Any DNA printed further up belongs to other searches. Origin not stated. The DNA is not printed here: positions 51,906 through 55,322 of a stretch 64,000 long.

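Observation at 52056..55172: Giant secreted papain-like protease with beta-helix stalk and T9SS-type C-terminal sorting domain, driven by a near-consensus promoter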

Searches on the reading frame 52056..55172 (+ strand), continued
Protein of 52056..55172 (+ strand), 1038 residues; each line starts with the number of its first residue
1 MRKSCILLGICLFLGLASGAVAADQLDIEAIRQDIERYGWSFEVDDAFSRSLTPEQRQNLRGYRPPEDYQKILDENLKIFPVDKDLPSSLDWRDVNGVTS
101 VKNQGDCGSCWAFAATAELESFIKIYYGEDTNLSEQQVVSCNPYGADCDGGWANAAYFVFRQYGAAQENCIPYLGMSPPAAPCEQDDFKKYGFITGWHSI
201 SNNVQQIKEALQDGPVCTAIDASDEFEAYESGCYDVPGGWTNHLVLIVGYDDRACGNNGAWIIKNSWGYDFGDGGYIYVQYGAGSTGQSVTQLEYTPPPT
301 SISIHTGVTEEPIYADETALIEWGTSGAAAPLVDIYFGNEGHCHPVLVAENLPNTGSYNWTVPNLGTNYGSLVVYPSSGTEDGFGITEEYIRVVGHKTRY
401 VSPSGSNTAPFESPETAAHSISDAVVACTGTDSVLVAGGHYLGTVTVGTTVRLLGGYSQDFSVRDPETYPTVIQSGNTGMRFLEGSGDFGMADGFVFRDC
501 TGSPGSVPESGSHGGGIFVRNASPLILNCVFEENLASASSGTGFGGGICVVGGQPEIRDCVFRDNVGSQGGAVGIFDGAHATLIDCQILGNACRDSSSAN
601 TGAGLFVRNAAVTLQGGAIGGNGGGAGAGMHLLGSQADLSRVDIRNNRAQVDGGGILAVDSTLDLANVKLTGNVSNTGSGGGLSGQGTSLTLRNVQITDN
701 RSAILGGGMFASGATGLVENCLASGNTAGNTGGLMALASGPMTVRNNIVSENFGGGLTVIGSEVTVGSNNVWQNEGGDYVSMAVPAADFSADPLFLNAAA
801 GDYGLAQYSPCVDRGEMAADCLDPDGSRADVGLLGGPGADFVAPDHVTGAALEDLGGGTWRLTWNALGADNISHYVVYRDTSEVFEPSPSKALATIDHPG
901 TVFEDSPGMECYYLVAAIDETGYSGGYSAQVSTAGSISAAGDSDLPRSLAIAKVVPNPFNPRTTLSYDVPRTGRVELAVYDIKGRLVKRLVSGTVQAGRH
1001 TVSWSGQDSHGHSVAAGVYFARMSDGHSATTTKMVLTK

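Call 44: find_related_loci(query=A1, collection=genome_contigs, flank=10000)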
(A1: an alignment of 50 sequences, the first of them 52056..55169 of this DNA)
Query A1 (1038 aa) in genome_contigs; peptide patterns used: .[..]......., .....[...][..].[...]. (x = any residue, [..] = any of these).
600 stretches matched a pattern (row limit reached: there are more); 564 encode a relative of the query (tblastn E <= 1e-3); the best 80 are kept; 80 distinct loci.
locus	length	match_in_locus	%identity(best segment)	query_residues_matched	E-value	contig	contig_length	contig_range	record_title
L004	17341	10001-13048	54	27-1038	0e+0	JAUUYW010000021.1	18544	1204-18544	MAG: Candidatus Krumholzibacteriia bacterium isolate CSMAG_177 CSMAG_177_k127_5243994_length_18544_cov_30.7521, whole ge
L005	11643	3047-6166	51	2-1038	0e+0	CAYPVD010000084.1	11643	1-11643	MAG TPA_asm: uncultured Fibrobacteraceae bacterium isolate binchicken_co256_236 genome assembly, contig: NODE_14249_leng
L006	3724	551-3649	49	6-1038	0e+0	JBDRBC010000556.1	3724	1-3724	MAG: bacterium isolate MEGAHIT-group-1.1038 k141_8667035, whole genome shotgun sequence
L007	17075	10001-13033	49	27-1038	0e+0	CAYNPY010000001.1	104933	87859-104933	MAG TPA_asm: uncultured Fibrobacteraceae bacterium isolate SRP239054_co1_159 genome assembly, contig: NODE_105_length_10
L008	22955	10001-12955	45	53-1038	0e+0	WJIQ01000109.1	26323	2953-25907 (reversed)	MAG: bacterium isolate Bin_270 k141_577761, whole genome shotgun sequence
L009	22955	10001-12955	44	56-1038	0e+0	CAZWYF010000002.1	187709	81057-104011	MAG TPA_asm: uncultured Fibrobacteraceae bacterium isolate SRP332253_co1_58 genome assembly, contig: NODE_34_length_1877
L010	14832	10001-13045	54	27-1038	0e+0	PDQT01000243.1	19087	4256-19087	MAG: bacterium DOLZORAL124_64_63 isolate DOLZORAL124_64_63 DolZOral124_scaffold_8100_curated, whole genome shotgun seque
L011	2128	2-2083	47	348-1038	0e+0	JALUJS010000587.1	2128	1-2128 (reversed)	MAG: Candidatus Krumholzibacteriia bacterium isolate S144_metabat2_scaf2bin.036 S144_NODE_71628_length_2128_cov_1.312344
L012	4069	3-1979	48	389-1038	0e+0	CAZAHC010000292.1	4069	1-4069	MAG TPA_asm: uncultured Fibrobacteraceae bacterium isolate binchicken_co65_483 genome assembly, contig: NODE_74286_lengt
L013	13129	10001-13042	34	28-1038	8e-162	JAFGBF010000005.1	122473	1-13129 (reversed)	MAG: Candidatus Krumholzibacteriota bacterium isolate Zod_Metabat.1015 k87_2322992, whole genome shotgun sequence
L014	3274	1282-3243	42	54-709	2e-159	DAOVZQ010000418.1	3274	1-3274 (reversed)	MAG TPA_asm: bacterium isolate CSMAG_1813 CSMAG_1813_k141_3016334_length_3274_cov_6.0000, whole genome shotgun sequence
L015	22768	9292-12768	34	1-1038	3e-147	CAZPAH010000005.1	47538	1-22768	MAG TPA_asm: uncultured bacterium isolate binchicken_co129_916 genome assembly, contig: NODE_1804_length_47538_cov_5.668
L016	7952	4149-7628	36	2-1038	2e-139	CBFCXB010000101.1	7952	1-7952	MAG TPA_asm: uncultured bacterium isolate ERR13917544_metabat2_3 genome assembly, contig: ERZ26802894.2136, whole genome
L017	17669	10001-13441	33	3-1038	1e-138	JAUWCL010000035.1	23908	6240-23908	MAG: Candidatus Krumholzibacteriota bacterium isolate CSMAG_2137 CSMAG_2137_k141_1072033_length_23908_cov_30.9722, whole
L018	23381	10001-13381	35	28-1038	2e-134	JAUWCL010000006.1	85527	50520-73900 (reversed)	MAG: Candidatus Krumholzibacteriota bacterium isolate CSMAG_2137 CSMAG_2137_k141_1535674_length_85527_cov_32.9835, whole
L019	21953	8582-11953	33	24-1038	7e-130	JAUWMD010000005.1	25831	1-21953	MAG: Candidatus Krumholzibacteriota bacterium isolate CSMAG_2389 CSMAG_2389_k141_1884831_length_25831_cov_6.9949, whole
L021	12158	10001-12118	35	2-697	1e-99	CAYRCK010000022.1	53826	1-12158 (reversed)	MAG TPA_asm: uncultured bacterium isolate binchicken_co334_246 genome assembly, contig: NODE_865_length_53826_cov_9.6331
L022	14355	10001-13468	34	1-1038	1e-119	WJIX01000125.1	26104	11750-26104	MAG: bacterium isolate Bin_043 k141_2043860, whole genome shotgun sequence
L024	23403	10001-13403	35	12-1038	2e-110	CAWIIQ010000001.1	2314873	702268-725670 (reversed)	MAG: Candidatus Krumholzibacteria bacterium isolate MFD03804.bin.1.34 genome assembly, contig: contig_15583, whole genom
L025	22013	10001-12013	31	399-1038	2e-76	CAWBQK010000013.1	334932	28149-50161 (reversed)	MAG: Candidatus Latescibacteria bacterium isolate MFD03804.bin.2.152 genome assembly, contig: contig_65659, whole genome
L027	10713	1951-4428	42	1-1038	2e-58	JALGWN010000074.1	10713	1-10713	MAG: bacterium isolate Meg22_46_Bin_89 Meg22_46_Bin_89_scaffold_13084, whole genome shotgun sequence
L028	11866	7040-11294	38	1-1038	2e-57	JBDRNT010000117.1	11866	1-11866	MAG: Candidatus Eisenbacteria bacterium isolate MEGAHIT-group-1.912 k141_12038981, whole genome shotgun sequence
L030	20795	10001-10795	45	28-296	3e-54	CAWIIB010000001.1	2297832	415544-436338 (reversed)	MAG: uncultured Acidobacteriota bacterium isolate MFD03804.bin.1.167 genome assembly, contig: contig_14461, whole genome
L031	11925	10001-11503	33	7-1038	2e-52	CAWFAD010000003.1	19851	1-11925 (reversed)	MAG: uncultured bacterium isolate MFD04716.bin.1.315 genome assembly, contig: contig_131934, whole genome shotgun sequen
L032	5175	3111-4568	34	1-1038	1e-52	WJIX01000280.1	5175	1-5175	MAG: bacterium isolate Bin_043 k141_4121489, whole genome shotgun sequence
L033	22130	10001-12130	39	28-1038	2e-51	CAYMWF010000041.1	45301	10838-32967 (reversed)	MAG TPA_asm: uncultured Gemmatimonadota bacterium isolate binchicken_co97_173 genome assembly, contig: NODE_3168_length_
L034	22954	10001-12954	39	28-1038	1e-50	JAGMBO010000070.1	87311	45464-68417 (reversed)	MAG: Candidatus Eisenbacteria bacterium isolate RS_16_23 ZL425.bin.23.fa_70, whole genome shotgun sequence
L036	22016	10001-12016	38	27-1038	7e-50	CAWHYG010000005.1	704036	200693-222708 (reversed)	MAG: Candidatus Eisenbacteria bacterium isolate MFD01476.bin.1.183 genome assembly, contig: contig_21586, whole genome s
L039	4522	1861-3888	38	16-1038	8e-49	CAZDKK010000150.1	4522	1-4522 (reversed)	MAG TPA_asm: uncultured bacterium isolate binchicken_co66_46 genome assembly, contig: NODE_26699_length_4522_cov_7.61249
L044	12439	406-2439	37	27-1038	2e-45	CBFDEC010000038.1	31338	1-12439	MAG TPA_asm: uncultured bacterium isolate SRR26215678_metabat2_26 genome assembly, contig: ERZ25073496.1017, whole genom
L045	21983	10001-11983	39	25-1035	2e-44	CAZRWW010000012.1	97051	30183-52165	MAG TPA_asm: uncultured bacterium isolate binchicken_co7_194 genome assembly, contig: NODE_398_length_97051_cov_7.245268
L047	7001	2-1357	38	2-1038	3e-43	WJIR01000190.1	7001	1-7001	MAG: Candidatus Zixiibacteriota bacterium isolate Bin_336 k141_2650152, whole genome shotgun sequence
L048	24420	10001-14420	37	1-1038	7e-52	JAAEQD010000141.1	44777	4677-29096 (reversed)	MAG: Candidatus Zixiibacteriota bacterium isolate Gpa_9 GpaG_CONTIG1521970, whole genome shotgun sequence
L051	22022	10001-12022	38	18-1038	2e-42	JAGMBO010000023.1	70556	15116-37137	MAG: Candidatus Eisenbacteria bacterium isolate RS_16_23 ZL425.bin.23.fa_23, whole genome shotgun sequence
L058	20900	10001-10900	35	2-295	3e-40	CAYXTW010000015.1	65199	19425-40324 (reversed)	MAG TPA_asm: uncultured Ignavibacteriaceae bacterium isolate binchicken_co89_533 genome assembly, contig: NODE_486_lengt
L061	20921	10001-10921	33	2-310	8e-40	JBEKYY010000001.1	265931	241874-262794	MAG: Verrucomicrobiota bacterium isolate SPRUCE 686 SPRUCE_686_1, whole genome shotgun sequence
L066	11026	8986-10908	39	52-1038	2e-39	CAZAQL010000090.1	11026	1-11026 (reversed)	MAG TPA_asm: uncultured bacterium isolate SRP332253_co2_145 genome assembly, contig: NODE_5921_length_11026_cov_4.800656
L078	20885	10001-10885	34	6-295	2e-38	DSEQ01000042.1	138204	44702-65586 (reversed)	MAG TPA_asm: Candidatus Zixiibacteriota bacterium isolate SpSt-1246 Ga0116196_1000007, whole genome shotgun sequence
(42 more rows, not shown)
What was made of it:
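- One Zodletone MAG carries two divergent copies (L017 and L018, call 44).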

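Call 63: search_protein_families(library=pfam, proteins=[L009:18912-22361:+, L018:16480-20511:-, L045:12465-16373:+, L078:12295-16908:-, L078:17011-20850:-, L066:3484-6627:-, L019:12581-14746:-], max_evalue=0.0001)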
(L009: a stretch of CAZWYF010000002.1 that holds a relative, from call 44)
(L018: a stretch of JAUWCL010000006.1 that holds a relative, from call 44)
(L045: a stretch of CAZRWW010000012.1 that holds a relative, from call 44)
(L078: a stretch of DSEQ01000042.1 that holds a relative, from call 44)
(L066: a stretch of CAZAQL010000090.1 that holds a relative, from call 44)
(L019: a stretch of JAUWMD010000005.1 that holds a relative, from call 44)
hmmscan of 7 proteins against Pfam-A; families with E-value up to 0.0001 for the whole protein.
L009:18912-22361:+ (1150 aa): 5 families
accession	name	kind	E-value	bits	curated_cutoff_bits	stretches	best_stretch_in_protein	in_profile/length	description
PF03714.20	PUD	-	1.8e-25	90.1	25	1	27-131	1-97/97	Bacterial pullanase-associated domain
PF21653.3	pulA_all-beta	-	2.7e-15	56.1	26.7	1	771-829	1-59/60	Pullulanase, all-beta domain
PF13860.13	FlgD_ig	-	1.5e-13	50.9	27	1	1068-1136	6-74/79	FlgD Ig-like domain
PF00128.31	Alpha-amylase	-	6.7e-10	39.2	22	1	393-476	26-93/446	Alpha amylase, catalytic domain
PF02922.24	CBM_48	-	2.3e-06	28.3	22.4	1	230-310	2-80/83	Carbohydrate-binding module 48 (Isoamylase N-terminal domain)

L018:16480-20511:- (1344 aa): 3 families
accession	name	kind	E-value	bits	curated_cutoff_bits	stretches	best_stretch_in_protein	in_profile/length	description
PF13205.12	Big_5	-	6.3e-47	159.1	23.6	3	516-600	23-104/105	Bacterial Ig-like domain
PF13860.13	FlgD_ig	-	4.4e-07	30.2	27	1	1275-1327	18-71/79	FlgD Ig-like domain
PF00041.27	fn3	-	4.2e-05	24.1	25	0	911-993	1-72/84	Fibronectin type III domain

L045:12465-16373:+ (1303 aa): 4 families
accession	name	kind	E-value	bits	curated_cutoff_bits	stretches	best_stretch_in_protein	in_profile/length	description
PF01364.23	Peptidase_C25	-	1.6e-47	163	23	1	307-685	1-369/374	Peptidase family C25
PF08126.16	Propeptide_C25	-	1.4e-24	86.8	22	1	100-258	13-172/205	Propeptide_C25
PF13860.13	FlgD_ig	-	1.8e-11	44.3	27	1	1232-1287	16-72/79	FlgD Ig-like domain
PF03785.20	Peptidase_C25_C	-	3.2e-07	30.5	25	1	695-764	1-71/79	Peptidase family C25, C terminal ig-like domain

L078:12295-16908:- (1538 aa): 2 families
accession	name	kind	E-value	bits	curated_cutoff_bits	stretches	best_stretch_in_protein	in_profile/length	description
PF13860.13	FlgD_ig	-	5.5e-10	39.5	27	1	1464-1523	13-73/79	FlgD Ig-like domain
PF18962.6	Por_Secre_tail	-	1.2e-07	32.3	27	1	1455-1534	2-73/75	Secretion system C-terminal sorting domain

L078:17011-20850:- (1280 aa): 3 families
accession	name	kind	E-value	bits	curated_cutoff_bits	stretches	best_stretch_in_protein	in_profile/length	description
PF13229.12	Beta_helix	-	6e-12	45.9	25.9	2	117-252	23-142/158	Right handed beta helix region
PF13860.13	FlgD_ig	-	2.1e-09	37.7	27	1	1206-1265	13-73/79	FlgD Ig-like domain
PF18962.6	Por_Secre_tail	-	8.6e-08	32.8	27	1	1197-1276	2-73/75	Secretion system C-terminal sorting domain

L066:3484-6627:- (1048 aa): 2 families
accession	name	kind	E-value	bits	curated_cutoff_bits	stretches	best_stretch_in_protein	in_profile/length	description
PF00082.27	Peptidase_S8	-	7.1e-42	144.1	21.8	1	185-479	1-288/288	Subtilase family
PF13860.13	FlgD_ig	-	6.8e-06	26.4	27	1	983-1035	23-75/79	FlgD Ig-like domain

L019:12581-14746:- (722 aa): 1 family
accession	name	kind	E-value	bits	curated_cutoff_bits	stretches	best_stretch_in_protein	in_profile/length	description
PF18962.6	Por_Secre_tail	-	3e-06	27.9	27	1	654-719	12-74/75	Secretion system C-terminal sorting domain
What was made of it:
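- On T9SS type A CTD cargo protein: Cargo includes pullulanase, subtilase, a C25 protease, and Big_5/FN3 and beta-helix proteins (call 63).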
